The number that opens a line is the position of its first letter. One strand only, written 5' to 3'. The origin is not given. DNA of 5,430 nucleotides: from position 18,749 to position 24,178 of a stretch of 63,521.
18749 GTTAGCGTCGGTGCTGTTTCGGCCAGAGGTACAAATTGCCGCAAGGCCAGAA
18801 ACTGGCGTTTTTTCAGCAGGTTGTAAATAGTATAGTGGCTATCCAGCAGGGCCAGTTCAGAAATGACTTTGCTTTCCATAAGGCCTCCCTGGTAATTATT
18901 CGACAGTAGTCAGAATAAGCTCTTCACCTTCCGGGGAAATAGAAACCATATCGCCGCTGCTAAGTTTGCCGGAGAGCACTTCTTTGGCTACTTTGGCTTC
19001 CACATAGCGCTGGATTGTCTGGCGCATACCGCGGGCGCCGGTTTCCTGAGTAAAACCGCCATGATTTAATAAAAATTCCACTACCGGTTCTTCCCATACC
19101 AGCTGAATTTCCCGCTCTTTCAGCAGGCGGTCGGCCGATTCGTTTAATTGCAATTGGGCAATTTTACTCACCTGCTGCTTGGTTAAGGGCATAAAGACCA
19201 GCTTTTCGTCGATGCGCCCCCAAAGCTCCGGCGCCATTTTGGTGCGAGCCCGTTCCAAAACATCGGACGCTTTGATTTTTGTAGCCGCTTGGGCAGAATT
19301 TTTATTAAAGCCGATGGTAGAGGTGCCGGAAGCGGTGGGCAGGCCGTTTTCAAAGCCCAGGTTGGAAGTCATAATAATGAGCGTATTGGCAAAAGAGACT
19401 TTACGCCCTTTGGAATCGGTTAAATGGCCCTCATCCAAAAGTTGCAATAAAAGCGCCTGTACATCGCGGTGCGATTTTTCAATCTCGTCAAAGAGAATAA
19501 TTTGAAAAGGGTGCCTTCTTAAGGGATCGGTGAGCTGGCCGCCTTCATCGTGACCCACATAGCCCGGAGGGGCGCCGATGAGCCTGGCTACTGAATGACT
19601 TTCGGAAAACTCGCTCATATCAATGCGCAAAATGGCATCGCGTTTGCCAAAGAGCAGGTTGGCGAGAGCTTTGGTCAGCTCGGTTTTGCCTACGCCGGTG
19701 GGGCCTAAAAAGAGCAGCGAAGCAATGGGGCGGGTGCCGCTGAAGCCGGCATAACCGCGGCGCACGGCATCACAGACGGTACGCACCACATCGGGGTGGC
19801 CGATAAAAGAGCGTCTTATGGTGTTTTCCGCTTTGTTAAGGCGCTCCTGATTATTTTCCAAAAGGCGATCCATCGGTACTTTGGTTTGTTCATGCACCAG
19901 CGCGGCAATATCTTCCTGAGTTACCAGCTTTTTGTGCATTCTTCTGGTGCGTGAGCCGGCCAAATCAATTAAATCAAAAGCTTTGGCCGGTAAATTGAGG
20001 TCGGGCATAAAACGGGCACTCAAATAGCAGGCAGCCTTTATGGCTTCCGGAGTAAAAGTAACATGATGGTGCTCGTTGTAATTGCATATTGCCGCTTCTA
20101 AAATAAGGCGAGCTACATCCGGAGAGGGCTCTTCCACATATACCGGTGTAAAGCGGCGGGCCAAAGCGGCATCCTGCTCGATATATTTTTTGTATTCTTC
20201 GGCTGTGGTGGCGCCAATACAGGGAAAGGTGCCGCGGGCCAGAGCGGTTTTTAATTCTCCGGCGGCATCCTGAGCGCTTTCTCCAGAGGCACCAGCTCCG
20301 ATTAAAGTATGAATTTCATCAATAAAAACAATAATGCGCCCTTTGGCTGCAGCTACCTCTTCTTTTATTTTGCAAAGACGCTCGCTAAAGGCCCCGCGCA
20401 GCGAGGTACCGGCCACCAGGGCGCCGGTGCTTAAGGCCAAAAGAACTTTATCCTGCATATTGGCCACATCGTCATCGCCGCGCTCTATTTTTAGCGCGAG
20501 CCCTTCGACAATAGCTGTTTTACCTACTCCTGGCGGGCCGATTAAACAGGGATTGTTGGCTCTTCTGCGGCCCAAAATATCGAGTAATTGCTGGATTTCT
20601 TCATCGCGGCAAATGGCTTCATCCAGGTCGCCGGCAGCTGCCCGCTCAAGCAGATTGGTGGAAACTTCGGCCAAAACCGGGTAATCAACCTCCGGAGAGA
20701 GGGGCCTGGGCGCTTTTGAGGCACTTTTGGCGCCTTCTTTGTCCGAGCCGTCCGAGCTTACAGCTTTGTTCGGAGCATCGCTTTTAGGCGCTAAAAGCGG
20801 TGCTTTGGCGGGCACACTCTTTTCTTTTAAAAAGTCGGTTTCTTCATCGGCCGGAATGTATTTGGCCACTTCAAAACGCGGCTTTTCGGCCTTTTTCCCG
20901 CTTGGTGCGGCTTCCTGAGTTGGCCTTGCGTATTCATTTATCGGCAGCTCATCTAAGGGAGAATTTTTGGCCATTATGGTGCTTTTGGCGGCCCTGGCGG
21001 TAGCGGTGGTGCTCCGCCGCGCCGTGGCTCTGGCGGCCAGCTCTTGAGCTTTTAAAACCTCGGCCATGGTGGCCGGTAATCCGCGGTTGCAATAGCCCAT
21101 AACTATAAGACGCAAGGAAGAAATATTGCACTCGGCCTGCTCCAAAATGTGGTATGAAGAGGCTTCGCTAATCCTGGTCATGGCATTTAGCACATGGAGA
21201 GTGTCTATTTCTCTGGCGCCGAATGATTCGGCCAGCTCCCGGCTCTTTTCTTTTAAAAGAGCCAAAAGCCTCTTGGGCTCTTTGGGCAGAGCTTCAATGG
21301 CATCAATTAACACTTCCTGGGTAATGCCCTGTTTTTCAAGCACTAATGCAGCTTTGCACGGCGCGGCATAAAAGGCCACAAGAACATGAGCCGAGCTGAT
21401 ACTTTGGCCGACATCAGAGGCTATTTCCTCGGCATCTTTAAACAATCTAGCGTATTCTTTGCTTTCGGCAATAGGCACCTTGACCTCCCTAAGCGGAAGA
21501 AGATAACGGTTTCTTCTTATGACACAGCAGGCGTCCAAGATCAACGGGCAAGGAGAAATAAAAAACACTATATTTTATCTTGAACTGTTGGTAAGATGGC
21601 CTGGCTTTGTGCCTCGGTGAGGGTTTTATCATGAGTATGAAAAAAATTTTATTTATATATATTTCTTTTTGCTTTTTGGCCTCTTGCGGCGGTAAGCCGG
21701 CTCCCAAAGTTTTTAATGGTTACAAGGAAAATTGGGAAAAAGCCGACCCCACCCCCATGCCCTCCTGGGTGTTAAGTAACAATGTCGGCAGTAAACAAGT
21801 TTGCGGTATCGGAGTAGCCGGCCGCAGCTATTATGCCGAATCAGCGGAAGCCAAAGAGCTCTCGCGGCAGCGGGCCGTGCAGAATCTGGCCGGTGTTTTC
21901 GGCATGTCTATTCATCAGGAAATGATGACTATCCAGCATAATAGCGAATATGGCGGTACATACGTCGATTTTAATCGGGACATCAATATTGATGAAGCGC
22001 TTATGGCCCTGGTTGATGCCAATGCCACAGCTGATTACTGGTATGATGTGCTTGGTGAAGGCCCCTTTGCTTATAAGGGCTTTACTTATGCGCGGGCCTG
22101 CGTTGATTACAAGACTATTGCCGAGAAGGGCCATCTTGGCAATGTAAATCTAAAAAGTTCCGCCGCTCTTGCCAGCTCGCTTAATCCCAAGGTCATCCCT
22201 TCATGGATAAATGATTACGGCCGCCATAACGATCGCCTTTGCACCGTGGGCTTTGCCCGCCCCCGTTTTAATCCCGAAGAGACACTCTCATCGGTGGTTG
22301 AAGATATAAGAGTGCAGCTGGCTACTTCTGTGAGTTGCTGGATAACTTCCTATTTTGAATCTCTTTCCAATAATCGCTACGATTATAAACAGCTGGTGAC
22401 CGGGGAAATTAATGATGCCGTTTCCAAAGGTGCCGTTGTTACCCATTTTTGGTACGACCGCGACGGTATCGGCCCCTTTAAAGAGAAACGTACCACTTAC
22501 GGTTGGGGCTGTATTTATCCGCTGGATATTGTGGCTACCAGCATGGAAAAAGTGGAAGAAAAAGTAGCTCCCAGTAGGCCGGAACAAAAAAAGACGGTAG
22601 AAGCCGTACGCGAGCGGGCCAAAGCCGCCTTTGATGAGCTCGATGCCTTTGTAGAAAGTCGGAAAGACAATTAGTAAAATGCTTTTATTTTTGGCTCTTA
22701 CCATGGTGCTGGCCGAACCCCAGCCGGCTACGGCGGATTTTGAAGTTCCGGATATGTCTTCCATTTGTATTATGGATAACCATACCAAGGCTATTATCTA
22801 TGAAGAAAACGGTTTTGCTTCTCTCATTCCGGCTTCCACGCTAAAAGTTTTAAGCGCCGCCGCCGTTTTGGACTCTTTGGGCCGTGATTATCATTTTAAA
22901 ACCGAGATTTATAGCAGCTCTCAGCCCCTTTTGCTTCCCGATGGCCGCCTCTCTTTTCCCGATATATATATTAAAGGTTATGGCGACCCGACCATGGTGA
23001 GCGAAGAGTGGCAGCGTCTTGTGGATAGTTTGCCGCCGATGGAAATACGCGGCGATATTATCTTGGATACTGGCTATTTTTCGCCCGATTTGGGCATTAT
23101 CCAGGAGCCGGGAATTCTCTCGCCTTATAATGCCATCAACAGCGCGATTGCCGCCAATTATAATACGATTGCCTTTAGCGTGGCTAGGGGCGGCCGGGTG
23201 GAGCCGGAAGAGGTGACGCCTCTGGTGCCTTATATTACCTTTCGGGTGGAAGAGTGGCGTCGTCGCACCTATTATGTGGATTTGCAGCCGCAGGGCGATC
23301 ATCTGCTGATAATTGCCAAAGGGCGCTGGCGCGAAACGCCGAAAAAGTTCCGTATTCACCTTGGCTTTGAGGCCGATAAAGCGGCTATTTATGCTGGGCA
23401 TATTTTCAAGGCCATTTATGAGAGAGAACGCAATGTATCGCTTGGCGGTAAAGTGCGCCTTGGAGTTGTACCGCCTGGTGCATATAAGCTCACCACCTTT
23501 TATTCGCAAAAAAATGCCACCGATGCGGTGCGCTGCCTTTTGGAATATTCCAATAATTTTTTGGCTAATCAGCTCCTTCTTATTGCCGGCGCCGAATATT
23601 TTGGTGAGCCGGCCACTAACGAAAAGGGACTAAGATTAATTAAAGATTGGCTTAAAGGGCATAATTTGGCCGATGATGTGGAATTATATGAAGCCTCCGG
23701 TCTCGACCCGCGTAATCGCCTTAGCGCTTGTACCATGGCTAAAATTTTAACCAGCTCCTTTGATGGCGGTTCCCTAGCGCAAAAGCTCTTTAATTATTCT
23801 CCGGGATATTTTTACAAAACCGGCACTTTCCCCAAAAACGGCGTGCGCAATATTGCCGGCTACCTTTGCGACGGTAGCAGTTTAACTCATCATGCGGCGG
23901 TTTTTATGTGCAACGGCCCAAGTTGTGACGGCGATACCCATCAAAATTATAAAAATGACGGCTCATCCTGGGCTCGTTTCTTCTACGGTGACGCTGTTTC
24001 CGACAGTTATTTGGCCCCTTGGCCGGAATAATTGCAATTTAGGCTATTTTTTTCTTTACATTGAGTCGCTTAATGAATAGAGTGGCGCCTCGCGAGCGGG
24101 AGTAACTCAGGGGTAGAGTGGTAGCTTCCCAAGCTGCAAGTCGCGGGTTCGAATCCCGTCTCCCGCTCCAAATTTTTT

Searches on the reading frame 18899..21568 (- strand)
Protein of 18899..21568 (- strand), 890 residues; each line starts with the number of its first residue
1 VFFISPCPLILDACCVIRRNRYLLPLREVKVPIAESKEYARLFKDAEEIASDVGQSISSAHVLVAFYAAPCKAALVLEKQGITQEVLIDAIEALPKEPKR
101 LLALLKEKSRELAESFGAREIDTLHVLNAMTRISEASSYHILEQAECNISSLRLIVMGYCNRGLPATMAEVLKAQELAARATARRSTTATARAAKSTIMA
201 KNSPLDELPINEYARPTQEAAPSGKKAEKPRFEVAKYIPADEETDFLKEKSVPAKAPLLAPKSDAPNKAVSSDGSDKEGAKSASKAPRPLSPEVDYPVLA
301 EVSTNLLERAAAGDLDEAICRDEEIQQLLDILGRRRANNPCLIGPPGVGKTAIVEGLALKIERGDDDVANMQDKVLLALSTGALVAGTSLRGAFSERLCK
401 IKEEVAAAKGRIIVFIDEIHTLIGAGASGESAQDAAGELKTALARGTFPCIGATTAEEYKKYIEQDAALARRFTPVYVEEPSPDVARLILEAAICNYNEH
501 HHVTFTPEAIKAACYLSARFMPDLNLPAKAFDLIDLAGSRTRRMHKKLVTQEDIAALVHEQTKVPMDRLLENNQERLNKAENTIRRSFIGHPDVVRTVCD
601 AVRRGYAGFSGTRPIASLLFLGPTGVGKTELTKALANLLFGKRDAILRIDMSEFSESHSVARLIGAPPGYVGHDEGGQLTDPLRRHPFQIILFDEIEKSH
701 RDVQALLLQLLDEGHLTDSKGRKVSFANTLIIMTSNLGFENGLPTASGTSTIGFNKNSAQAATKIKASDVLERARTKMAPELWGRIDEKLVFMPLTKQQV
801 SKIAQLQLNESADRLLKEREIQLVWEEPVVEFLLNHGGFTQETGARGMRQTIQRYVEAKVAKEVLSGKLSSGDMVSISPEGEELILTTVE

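Call 13: search_protein_families(library=pfam, proteins=[window:18899-21568:-], max_evalue=0.001)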
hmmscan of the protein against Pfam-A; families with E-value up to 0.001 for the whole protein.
window:18899-21568:- (890 aa): 20 families
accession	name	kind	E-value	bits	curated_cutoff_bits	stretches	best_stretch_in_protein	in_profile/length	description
PF07724.20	AAA_2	-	1.1e-59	201.7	27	1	613-788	1-165/166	AAA domain (Cdc48 subfamily)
PF00004.35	AAA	-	3.4e-20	73.2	21.2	2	341-456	2-110/131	ATPase family associated with various cellular activities (AAA)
PF10431.15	ClpB_D2-small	-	5.3e-18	65.3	21.9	1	795-876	1-80/81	C-terminal, D2-small domain, of ClpB protein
PF17871.7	AAA_lid_9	-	8.9e-16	58.1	22.8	1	485-575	4-92/104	AAA lid domain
PF07728.20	AAA_5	-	2.7e-15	57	22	1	618-736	2-122/139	AAA domain (dynein-related subfamily)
PF13191.12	AAA_16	-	5.8e-13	50.1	32.6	1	319-420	3-142/167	AAA ATPase domain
PF13401.12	AAA_22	-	6.2e-09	36.7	27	0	618-712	8-109/130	AAA domain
PF00158.32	Sigma54_activat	-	3.3e-07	30.6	20.2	1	616-736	23-142/168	Sigma-54 interaction domain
PF05621.17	TniB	-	3.4e-06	27.1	22.4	0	323-479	21-185/189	Bacterial TniB protein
PF01637.24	ATPase_2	-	5.8e-06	26.7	33.2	0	321-364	4-47/225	ATPase domain predominantly from Archaea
PF12775.13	AAA_7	-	1e-05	25.6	25.8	0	617-664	35-82/181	P-loop containing dynein motor region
PF01695.23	IstB_IS21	-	1.1e-05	25.5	24.1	0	324-359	79-114/238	IstB-like ATP binding protein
PF13173.12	AAA_14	-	1.5e-05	25.4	27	0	618-714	5-88/129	AAA domain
PF20720.3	nSTAND3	-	2.4e-05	24.5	27.2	0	341-368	21-48/155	Novel STAND NTPase 3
PF02861.25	Clp_N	-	0.00011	22.7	20.7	0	110-154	2-46/53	Clp amino terminal domain, pathogenicity island component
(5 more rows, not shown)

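Call 36: find_related_loci(query=window:18899-21568:-, collection=genome_contigs, flank=500)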
Query window:18899-21568:- (890 aa) in genome_contigs; peptide patterns used: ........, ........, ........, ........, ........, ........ (x = any residue, [..] = any of these).
282 stretches matched a pattern; 167 encode a relative of the query (tblastn E <= 1e-3); the best 80 are kept; 80 distinct loci.
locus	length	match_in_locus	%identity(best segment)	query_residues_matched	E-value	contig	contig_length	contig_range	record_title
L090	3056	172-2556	49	33-889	0e+0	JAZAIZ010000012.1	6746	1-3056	MAG: Myxococcota bacterium isolate XB_MAG857 DB_MAG857_0012, whole genome shotgun sequence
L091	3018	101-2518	48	31-878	0e+0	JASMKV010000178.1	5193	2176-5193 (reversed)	MAG: Myxococcota bacterium isolate Arabian9_MAG_24 c_000000640730, whole genome shotgun sequence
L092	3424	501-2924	49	33-886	0e+0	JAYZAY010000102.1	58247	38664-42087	MAG: Myxococcota bacterium isolate XB_MAG1194 DB_MAG1194_0102, whole genome shotgun sequence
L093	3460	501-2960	42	24-878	0e+0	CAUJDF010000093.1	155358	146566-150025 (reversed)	MAG: Myxococcota bacterium isolate KLAP118 genome assembly, contig: KLAP118_705703, whole genome shotgun sequence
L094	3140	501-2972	40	41-878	0e+0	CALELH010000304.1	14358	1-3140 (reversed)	MAG TPA_asm: uncultured Myxococcales bacterium isolate ERR598995_bin.40_CONCOCT_v1.1_MAG genome assembly, contig: ERZ842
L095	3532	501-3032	41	33-888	0e+0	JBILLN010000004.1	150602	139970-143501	MAG: Bradymonadia bacterium isolate ME2017-08-05_3300034118_group7_bin165 Rohwer_bin1474_scaffold_4_c1, whole genome sho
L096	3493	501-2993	40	41-890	0e+0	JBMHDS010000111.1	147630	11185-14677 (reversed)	MAG: Bradymonadia bacterium isolate xHP1_bin.495 c_000000000111, whole genome shotgun sequence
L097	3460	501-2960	40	33-878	2e-178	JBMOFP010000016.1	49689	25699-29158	MAG: Bradymonadia bacterium isolate Deming_bin.242 contig1160, whole genome shotgun sequence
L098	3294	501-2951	40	28-877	0e+0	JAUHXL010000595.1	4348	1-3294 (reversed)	MAG: bacterium isolate 2_bin.9 NODE_15848_length_4348_cov_3.009003, whole genome shotgun sequence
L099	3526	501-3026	40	33-886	7e-176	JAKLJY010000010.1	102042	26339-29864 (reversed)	MAG: Myxococcota bacterium isolate MAG.78 MAG.78-NODE_10_length_102042_cov_5.866680, whole genome shotgun sequence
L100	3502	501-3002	39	36-889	0e+0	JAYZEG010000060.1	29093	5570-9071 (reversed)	MAG: Myxococcota bacterium isolate XB_MAG137 DB_MAG137_0060, whole genome shotgun sequence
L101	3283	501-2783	47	34-877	9e-168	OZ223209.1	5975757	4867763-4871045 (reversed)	MAG: Myxococcota bacterium isolate 6e5ad1d4-156e-4916-952c-8a0b14857fe9 genome assembly, chromosome: 1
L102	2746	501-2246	47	296-886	7e-167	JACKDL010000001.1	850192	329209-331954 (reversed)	MAG: Myxococcales bacterium isolate HK-STAS-MYXO-6 HK-STAS-MYXO-6_1, whole genome shotgun sequence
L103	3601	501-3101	47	25-886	1e-162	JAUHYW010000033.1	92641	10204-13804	MAG: bacterium isolate 3_bin.88 NODE_420_length_92641_cov_2.842975, whole genome shotgun sequence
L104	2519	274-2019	45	297-887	2e-165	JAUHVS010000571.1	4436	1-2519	MAG: bacterium isolate 1_bin.25 NODE_8238_length_4436_cov_0.823161, whole genome shotgun sequence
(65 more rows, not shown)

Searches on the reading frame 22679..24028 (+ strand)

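Call 13: search_protein_families(library=pfam, proteins=[window:22679-24028:+], max_evalue=0.001)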
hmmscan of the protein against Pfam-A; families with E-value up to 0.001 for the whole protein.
window:22679-24028:+ (450 aa): 1 family
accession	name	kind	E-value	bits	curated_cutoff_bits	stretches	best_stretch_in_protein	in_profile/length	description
PF02113.21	Peptidase_S13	-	2.2e-30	106.2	22.8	1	25-359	17-353/444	D-Ala-D-Ala carboxypeptidase 3 (S13) family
